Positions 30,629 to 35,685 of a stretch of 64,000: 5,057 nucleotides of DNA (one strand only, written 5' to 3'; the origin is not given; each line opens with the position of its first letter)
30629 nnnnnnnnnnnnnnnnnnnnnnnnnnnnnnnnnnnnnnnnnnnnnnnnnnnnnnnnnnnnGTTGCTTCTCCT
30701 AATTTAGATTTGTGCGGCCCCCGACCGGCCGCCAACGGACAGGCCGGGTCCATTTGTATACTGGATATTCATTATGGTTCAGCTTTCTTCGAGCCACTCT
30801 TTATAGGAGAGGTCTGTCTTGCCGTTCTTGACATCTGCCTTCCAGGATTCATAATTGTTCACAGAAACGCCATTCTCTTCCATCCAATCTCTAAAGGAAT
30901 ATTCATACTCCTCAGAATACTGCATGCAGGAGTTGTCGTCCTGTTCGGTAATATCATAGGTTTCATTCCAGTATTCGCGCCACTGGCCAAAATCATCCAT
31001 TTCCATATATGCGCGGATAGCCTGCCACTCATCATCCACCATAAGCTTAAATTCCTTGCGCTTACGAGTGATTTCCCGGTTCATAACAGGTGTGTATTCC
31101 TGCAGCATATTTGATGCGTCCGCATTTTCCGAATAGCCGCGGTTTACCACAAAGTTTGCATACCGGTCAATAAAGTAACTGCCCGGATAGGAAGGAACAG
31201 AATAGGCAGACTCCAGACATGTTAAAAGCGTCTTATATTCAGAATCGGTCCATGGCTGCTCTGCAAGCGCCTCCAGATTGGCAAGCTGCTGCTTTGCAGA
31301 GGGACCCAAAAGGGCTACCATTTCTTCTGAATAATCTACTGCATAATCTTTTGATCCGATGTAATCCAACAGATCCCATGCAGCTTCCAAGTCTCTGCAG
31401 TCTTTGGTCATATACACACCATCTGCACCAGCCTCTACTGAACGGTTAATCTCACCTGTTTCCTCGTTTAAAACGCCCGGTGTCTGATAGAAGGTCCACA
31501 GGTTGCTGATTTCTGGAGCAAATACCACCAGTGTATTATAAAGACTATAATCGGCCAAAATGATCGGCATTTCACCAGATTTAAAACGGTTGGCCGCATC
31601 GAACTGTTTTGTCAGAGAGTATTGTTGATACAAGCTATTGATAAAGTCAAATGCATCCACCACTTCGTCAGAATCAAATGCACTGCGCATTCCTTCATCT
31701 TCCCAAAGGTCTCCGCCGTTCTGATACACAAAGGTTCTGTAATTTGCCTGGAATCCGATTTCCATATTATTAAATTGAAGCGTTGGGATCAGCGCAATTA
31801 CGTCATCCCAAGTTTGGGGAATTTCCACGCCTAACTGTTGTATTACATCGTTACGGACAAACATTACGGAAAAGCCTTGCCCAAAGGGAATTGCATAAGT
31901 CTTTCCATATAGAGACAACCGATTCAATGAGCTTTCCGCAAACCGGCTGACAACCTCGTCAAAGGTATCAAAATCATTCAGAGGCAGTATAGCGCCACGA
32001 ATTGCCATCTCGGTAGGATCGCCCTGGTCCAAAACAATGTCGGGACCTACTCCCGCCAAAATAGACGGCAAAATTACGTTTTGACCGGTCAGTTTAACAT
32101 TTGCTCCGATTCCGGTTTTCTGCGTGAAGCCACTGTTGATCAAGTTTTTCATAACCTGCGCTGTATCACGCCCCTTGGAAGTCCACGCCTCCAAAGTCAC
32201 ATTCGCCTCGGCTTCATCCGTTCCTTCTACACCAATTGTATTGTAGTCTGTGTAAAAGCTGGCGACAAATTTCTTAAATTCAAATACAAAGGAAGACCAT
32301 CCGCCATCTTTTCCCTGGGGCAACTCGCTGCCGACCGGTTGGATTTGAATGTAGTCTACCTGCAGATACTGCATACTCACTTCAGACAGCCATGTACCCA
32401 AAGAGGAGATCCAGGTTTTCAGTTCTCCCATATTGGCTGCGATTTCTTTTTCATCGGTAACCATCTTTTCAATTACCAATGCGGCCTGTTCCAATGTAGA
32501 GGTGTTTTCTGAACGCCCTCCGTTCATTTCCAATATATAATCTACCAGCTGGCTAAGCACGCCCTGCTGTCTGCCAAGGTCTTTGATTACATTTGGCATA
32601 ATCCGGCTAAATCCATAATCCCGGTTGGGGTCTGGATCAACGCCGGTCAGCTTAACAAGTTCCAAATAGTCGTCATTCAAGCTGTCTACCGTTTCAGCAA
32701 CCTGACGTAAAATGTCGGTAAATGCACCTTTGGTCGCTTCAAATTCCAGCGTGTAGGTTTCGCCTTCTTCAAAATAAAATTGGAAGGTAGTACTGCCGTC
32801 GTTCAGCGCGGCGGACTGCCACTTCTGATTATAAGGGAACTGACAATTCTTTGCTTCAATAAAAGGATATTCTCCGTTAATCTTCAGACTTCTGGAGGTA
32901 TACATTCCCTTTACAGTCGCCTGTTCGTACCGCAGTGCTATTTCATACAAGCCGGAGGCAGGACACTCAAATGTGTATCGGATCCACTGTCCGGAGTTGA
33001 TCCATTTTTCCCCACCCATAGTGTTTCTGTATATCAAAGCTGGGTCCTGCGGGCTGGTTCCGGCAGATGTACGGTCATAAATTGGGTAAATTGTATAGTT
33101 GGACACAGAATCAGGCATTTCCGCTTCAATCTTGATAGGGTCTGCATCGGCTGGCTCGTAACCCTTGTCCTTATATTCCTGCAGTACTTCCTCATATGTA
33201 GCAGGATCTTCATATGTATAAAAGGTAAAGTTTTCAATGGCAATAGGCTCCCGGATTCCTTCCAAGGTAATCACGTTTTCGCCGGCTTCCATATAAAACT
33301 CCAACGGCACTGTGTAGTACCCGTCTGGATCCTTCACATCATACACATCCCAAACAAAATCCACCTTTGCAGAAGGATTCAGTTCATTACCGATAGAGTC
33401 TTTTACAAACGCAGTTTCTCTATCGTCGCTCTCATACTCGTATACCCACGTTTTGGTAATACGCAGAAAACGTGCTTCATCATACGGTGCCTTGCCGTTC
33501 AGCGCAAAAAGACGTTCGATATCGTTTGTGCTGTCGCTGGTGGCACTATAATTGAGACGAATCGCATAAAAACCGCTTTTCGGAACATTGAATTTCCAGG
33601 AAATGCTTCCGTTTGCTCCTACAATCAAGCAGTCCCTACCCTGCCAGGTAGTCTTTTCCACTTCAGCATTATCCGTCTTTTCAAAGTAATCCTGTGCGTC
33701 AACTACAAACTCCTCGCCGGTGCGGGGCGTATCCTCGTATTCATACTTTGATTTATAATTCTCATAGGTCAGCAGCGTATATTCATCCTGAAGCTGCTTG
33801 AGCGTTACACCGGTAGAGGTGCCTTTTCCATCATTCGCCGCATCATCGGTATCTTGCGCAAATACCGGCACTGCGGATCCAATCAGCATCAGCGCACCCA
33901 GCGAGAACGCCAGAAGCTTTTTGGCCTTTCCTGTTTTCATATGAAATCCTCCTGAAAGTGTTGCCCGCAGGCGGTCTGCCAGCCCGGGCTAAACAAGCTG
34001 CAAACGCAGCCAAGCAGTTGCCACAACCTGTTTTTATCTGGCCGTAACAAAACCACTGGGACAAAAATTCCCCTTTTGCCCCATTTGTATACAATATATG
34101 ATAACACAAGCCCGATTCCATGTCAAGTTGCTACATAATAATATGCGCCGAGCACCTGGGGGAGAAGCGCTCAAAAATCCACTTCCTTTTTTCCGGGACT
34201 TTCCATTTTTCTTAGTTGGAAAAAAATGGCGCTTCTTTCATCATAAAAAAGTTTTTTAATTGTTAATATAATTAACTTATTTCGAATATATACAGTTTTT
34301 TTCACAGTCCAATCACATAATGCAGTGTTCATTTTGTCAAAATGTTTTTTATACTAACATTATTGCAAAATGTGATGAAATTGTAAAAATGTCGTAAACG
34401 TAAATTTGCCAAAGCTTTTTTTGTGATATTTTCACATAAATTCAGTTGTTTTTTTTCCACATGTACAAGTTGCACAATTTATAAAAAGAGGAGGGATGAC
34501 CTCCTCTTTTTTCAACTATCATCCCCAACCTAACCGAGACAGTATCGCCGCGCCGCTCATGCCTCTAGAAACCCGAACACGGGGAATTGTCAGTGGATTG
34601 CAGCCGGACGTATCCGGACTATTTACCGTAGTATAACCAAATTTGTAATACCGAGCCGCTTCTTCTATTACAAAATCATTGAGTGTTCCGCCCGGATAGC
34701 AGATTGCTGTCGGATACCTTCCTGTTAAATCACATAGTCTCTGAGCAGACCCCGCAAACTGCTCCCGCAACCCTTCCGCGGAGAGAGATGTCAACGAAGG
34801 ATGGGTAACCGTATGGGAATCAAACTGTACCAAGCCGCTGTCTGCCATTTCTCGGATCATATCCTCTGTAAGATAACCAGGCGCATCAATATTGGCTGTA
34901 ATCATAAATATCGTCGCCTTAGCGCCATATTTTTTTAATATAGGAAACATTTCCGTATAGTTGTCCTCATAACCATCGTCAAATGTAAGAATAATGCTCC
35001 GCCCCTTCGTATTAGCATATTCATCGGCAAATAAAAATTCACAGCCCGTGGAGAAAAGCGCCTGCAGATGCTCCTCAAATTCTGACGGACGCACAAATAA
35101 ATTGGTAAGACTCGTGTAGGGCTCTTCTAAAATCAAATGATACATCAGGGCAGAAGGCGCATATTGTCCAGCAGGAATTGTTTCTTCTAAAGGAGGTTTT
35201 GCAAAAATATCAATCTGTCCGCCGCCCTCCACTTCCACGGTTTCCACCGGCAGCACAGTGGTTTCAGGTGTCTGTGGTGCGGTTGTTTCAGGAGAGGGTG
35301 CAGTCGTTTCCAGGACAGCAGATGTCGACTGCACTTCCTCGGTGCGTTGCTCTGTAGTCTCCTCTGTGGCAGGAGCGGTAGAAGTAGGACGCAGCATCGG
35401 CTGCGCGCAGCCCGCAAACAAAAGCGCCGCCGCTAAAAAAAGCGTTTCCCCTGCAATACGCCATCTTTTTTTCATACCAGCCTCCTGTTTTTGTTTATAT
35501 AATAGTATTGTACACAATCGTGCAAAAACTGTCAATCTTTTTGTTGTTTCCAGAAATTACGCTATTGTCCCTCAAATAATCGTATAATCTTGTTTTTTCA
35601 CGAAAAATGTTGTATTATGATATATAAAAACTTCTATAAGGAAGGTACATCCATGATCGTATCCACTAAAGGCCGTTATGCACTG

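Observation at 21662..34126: Seven-gene operon joining a CBM-decorated giant binding protein and two ABC permease pairs to an NHL-Yip1 membrane protein and a DUF5696 exoprotein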

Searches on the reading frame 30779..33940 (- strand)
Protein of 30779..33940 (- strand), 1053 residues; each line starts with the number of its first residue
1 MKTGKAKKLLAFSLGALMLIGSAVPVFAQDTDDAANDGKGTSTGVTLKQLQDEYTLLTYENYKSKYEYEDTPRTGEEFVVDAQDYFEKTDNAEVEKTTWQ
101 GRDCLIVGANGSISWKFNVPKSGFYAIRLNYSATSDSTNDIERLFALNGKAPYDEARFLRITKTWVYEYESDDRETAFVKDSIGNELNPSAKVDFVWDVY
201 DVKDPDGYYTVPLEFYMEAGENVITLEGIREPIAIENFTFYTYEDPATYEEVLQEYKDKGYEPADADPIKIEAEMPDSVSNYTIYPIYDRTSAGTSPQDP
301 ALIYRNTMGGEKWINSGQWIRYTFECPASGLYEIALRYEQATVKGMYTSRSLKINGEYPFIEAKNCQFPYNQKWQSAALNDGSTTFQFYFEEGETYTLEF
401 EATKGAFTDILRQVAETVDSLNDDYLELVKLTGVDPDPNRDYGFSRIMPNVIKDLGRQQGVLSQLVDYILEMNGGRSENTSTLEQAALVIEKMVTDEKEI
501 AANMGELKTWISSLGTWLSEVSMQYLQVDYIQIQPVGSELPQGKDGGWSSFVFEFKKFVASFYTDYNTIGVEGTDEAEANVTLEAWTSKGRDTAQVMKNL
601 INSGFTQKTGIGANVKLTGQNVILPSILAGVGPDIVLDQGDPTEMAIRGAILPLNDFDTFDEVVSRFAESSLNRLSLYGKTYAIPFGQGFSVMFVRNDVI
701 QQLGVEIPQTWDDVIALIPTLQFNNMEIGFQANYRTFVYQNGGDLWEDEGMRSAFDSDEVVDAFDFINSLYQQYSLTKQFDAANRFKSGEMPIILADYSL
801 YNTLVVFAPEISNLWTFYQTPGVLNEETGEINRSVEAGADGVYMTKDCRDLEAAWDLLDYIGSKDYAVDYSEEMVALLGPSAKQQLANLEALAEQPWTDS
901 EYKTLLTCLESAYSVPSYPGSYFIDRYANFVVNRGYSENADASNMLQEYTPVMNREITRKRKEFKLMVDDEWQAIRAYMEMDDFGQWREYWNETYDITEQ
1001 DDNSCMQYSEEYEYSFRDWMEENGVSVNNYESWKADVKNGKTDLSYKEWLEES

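Call 3: search_protein_families(library=pfam, proteins=[window:30779-33940:-], max_evalue=0.01)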
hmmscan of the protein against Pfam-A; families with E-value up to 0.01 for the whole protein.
window:30779-33940:- (1053 aa): 2 families
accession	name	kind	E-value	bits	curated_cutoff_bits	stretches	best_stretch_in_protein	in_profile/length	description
PF25275.1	Golvesin_C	-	0.00014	22.3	31.6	0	110-140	40-70/132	Golvesin C-terminal domain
PF09394.16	Inhibitor_I42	-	0.00021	22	27.2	1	55-140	9-82/91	Chagasin family peptidase inhibitor I42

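Call 6: search_protein_families(library=ncbifam, proteins=[window:30779-33940:-], max_evalue=0.01)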
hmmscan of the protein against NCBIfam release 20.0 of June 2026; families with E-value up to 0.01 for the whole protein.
window:30779-33940:- (1053 aa): 1 family
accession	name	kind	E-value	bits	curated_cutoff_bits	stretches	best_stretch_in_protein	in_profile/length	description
NF053763.1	ABCarbgalBndGanS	equivalog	0.0028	16.5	700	1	629-741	88-195/420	galactooligosaccharide ABC transporter substrate-binding protein GanS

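Call 12: search_solved_structures(query=window:30779-33940:-, max_evalue=1)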
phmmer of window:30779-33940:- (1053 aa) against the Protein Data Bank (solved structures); distinct sequences matched with E-value up to 1: 32.
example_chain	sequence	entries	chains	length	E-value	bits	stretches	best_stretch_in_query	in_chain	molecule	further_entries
5ysb_A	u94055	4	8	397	1.1e-12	50.2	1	583-865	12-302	Lin1841 protein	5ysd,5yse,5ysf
4r9f_A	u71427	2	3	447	1.3e-07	33.3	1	600-716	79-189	MBP1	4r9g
9lff_A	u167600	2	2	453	4.7e-05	24.9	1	636-755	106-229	SN-glycerol-3-phophate ABC transporter, periplasmic SN-glycerol-3-phosphate-binding protei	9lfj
4g68_A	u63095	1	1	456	9.6e-05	23.9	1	565-723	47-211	ABC transporter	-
4g68_B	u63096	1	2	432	0.00013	23.4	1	567-723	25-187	ABC transporter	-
2hfb_A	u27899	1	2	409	0.00025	22.5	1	577-719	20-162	Sugar ABC transporter, sugar-binding protein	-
5ci5_A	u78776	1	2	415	0.00029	22.3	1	582-778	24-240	Extracellular solute-binding protein family 1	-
6pql_A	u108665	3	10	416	0.00034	22.1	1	577-719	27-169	ABC transporter sugar-binding protein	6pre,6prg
2heu_A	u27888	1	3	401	0.00065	21.1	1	614-719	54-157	Sugar ABC transporter, sugar-binding protein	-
2hq0_A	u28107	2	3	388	0.00067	21.1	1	614-719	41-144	Sugar ABC transporter, sugar-binding protein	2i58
6dtu_A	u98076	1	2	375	0.0014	20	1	604-721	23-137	maltose-binding protein MalE1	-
2gha_A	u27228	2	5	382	0.0015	20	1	604-721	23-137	maltose ABC transporter, periplasmic maltose-binding protein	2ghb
9xf5_A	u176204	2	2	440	0.0032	18.8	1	580-723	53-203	ABC transporter substrate-binding protein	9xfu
7c1b_A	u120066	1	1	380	0.0037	18.6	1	671-768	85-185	Sugar ABC transporter, periplasmic sugar-binding protein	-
7c16_A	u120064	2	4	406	0.004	18.5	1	671-768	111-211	Sugar ABC transporter, periplasmic sugar-binding protein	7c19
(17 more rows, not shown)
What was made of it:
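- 30779..33940 (-): Giant secreted binding protein (1053 aa): SPase-I signal peptide, two CBM-like beta modules (~60-415), a helical region (~416-560), a family-1 solute-binding core (~560-1000) and a variable tail. Lin1841 at 1e-12 (call 12).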

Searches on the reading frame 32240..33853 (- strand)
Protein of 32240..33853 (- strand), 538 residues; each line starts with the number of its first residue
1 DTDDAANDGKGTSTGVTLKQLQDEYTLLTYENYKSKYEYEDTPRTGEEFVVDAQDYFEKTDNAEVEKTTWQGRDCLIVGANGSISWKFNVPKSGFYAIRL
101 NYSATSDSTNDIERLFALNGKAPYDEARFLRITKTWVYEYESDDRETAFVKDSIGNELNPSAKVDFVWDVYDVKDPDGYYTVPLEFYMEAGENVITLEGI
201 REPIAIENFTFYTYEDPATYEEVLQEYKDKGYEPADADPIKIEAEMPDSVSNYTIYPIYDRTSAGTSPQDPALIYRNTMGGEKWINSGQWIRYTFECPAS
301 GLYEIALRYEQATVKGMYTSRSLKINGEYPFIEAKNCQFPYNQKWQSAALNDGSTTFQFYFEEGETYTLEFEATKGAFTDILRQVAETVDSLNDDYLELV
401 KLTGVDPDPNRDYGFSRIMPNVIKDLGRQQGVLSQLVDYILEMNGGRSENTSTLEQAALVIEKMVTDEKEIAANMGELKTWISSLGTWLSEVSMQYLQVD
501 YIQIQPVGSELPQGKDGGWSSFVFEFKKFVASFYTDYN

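Call 49: search_solved_structures(query=window:32240-33853:-, max_evalue=10)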
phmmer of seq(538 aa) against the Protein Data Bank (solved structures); distinct sequences matched with E-value up to 10: 0.
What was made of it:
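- Tried and rejected: Sequence search of the binding protein's N-terminal 538 residues against PDB: no hit (call 49).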

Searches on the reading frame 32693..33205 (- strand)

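Call 51: search_protein_families(library=pfam, proteins=[window:32693-33205:-], max_evalue=10)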
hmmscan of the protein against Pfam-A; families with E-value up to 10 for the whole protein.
seq(171 aa): 1 family
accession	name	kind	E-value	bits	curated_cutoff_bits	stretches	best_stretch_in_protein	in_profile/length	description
PF25275.1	Golvesin_C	-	0.1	13.1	31.6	1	73-98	41-66/132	Golvesin C-terminal domain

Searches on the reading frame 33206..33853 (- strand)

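Call 51: search_protein_families(library=pfam, proteins=[window:33206-33853:-], max_evalue=10)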
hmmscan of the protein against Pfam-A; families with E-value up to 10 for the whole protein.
seq(216 aa): 3 families
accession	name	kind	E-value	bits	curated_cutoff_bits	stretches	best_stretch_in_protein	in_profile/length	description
PF09394.16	Inhibitor_I42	-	0.00013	22.6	27.2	1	24-112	7-83/91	Chagasin family peptidase inhibitor I42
PF25275.1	Golvesin_C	-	0.0096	16.4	31.6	1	81-111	40-70/132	Golvesin C-terminal domain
PF03944.20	Endotoxin_C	-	0.037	14.8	21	1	59-113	12-71/142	delta endotoxin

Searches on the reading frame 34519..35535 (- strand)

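Call 4: search_protein_families(library=pfam, proteins=[window:34519-35535:-], max_evalue=0.01)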
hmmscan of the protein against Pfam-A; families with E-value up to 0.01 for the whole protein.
window:34519-35535:- (338 aa): 1 family
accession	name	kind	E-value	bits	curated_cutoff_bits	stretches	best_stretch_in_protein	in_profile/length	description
PF01522.26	Polysacc_deac_1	-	1.3e-31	109.6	23.1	1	175-295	3-118/124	Polysaccharide deacetylase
